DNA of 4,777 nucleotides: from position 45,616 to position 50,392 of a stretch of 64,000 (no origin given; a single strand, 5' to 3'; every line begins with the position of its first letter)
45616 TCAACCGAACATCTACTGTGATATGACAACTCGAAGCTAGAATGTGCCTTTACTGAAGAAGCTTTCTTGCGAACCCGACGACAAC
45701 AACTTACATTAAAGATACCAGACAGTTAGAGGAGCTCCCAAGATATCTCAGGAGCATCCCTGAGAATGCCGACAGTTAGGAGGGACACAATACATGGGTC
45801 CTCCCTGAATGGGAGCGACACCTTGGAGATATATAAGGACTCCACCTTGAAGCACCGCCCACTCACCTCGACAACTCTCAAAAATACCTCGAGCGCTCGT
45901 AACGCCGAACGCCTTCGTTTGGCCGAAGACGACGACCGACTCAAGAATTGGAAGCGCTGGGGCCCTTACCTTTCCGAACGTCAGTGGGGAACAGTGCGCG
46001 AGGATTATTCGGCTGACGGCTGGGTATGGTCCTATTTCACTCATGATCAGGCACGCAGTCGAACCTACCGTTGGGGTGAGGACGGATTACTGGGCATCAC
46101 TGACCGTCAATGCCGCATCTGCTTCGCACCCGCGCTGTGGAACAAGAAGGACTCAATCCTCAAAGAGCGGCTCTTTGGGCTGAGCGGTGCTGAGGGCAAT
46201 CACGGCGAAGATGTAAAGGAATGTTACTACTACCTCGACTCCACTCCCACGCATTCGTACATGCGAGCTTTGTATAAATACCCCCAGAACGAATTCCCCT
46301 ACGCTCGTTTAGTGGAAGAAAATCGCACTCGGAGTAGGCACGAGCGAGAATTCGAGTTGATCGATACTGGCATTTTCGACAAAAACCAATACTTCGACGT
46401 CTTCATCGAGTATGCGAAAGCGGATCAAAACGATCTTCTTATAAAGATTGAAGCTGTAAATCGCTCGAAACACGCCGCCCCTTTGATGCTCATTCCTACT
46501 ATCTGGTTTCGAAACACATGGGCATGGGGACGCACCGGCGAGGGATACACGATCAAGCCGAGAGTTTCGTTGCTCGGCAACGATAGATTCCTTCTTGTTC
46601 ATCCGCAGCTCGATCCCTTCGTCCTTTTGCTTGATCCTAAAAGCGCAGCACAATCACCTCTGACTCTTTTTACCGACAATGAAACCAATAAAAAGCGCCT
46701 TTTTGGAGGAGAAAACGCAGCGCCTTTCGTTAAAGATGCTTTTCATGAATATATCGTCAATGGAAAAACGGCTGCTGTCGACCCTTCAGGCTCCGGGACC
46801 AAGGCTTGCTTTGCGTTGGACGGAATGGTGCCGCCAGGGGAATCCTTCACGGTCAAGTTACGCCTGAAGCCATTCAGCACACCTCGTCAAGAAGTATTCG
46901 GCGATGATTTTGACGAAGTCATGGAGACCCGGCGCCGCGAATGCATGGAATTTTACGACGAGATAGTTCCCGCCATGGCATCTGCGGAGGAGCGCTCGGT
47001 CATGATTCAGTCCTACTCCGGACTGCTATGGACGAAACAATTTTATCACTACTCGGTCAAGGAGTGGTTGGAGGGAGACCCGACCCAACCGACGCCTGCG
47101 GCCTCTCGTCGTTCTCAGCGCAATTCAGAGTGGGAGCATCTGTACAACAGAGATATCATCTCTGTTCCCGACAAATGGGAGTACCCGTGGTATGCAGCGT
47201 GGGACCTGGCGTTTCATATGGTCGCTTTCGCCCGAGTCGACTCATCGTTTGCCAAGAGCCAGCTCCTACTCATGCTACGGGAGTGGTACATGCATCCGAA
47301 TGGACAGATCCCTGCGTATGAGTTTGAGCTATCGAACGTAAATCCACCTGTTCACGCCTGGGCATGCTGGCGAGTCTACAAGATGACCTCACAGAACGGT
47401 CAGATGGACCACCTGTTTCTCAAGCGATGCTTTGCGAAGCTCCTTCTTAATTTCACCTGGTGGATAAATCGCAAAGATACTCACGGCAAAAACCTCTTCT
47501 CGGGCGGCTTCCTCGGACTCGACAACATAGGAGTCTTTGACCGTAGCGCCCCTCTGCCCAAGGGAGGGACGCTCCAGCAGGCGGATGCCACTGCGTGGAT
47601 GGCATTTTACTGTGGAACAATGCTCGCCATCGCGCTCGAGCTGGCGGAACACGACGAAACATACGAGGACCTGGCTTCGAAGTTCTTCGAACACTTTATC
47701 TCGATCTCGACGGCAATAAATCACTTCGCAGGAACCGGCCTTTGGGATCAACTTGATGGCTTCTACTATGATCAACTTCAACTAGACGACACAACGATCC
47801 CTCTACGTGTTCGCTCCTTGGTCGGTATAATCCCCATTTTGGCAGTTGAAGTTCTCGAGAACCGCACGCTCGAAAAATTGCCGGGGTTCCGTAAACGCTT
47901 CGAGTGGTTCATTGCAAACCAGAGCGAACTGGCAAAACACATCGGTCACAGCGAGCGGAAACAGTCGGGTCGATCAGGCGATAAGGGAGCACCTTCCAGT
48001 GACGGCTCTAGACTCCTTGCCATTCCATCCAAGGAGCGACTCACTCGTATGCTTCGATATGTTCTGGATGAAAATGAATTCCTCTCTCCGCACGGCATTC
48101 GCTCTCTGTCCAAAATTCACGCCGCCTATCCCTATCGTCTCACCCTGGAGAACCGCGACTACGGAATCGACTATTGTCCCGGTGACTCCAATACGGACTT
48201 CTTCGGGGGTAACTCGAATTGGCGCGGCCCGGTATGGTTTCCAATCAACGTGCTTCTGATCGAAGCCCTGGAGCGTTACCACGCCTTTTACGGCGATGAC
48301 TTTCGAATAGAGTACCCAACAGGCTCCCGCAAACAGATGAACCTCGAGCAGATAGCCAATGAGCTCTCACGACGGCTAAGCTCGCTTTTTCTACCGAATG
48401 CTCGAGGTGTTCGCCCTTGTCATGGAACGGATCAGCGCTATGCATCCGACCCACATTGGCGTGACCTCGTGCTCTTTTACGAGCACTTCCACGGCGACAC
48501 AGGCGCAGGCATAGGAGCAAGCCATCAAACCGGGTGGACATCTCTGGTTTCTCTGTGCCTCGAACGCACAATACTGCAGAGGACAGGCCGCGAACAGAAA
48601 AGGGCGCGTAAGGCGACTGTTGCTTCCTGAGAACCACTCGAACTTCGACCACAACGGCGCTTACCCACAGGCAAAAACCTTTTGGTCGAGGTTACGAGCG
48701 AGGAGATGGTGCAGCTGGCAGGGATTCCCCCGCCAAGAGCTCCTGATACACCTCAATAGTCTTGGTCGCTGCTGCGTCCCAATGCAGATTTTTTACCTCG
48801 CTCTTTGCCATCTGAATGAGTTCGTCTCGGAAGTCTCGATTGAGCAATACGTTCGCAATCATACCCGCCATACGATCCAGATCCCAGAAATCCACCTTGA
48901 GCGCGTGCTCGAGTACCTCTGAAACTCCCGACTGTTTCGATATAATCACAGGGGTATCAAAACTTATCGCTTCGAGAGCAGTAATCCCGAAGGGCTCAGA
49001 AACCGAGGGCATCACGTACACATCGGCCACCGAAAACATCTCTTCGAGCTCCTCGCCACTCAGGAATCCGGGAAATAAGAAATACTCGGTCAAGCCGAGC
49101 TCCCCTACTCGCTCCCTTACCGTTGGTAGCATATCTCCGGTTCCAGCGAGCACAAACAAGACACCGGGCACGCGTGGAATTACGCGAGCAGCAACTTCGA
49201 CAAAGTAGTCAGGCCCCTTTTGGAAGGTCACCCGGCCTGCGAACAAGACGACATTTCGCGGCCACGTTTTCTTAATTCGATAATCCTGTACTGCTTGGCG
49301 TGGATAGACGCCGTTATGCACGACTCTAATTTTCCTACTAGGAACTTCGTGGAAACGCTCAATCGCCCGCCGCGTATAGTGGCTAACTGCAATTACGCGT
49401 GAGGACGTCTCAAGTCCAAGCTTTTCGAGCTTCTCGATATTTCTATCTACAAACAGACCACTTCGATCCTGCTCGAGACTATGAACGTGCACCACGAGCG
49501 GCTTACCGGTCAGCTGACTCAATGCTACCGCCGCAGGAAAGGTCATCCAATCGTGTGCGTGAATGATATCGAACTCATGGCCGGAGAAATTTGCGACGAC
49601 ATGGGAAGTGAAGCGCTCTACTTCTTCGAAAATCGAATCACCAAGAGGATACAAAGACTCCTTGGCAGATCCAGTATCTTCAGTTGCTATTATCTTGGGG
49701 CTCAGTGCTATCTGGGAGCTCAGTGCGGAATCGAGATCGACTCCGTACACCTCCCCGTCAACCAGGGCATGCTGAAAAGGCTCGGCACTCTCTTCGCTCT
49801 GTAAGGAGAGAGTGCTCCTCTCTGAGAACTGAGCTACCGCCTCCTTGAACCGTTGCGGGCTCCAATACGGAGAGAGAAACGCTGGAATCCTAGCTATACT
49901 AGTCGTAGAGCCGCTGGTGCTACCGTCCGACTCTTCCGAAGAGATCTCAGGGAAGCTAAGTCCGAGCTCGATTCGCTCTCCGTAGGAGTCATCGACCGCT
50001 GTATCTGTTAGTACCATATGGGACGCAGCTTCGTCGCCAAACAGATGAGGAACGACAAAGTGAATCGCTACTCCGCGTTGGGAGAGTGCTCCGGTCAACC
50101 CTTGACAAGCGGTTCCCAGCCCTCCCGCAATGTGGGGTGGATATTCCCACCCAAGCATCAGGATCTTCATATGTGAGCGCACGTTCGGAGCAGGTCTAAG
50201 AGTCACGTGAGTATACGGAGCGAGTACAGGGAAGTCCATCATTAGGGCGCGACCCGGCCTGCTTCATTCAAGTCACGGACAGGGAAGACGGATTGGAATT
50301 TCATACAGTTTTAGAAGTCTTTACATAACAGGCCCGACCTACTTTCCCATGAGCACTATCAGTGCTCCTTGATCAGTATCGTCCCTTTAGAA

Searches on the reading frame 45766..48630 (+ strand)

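Call 67: search_protein_families(library=pfam, proteins=[window:45766-48630:+], max_evalue=0.001)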
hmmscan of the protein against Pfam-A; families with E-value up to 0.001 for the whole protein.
window:45766-48630:+ (954 aa): 2 families
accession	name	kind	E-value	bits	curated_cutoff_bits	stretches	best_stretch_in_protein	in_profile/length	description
PF22422.2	MGH1-like_GH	-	5.4e-23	82.6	27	2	473-693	1-249/356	Mannosylglycerate hydrolase MGH1-like glycoside hydrolase domain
PF03200.22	Glyco_hydro_63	-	7.3e-10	38.7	22.4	1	755-844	362-432/492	Glycosyl hydrolase family 63 C-terminal domain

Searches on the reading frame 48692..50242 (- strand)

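Call 67: search_protein_families(library=pfam, proteins=[window:48692-50242:-], max_evalue=0.001)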
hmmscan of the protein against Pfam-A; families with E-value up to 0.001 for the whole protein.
window:48692-50242:- (516 aa): 7 families
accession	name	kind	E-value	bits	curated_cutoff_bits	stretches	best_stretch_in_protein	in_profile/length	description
PF00534.26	Glycos_transf_1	-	7e-29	101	26.4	1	329-480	15-170/172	Glycosyl transferases group 1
PF13692.12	Glyco_trans_1_4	-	1.2e-23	84.4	27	1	330-465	2-139/142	Glycosyl transferases group 1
PF13439.12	Glyco_transf_4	-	6.2e-22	78.9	28.5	1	210-312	59-166/170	Glycosyltransferase Family 4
PF13579.12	Glyco_trans_4_4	-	1.3e-17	65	29.7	1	211-311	63-158/158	Glycosyl transferase 4-like domain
PF08323.17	Glyco_transf_5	-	9.1e-17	62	22.7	2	211-294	113-224/239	Starch synthase catalytic domain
PF20706.3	GT4-conflict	-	2.2e-16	60.3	26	1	225-464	83-335/385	Family 4 Glycosyltransferase in conflict systems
PF00982.27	Glyco_transf_20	-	0.0002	20.7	32.5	1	393-467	359-438/473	Glycosyltransferase family 20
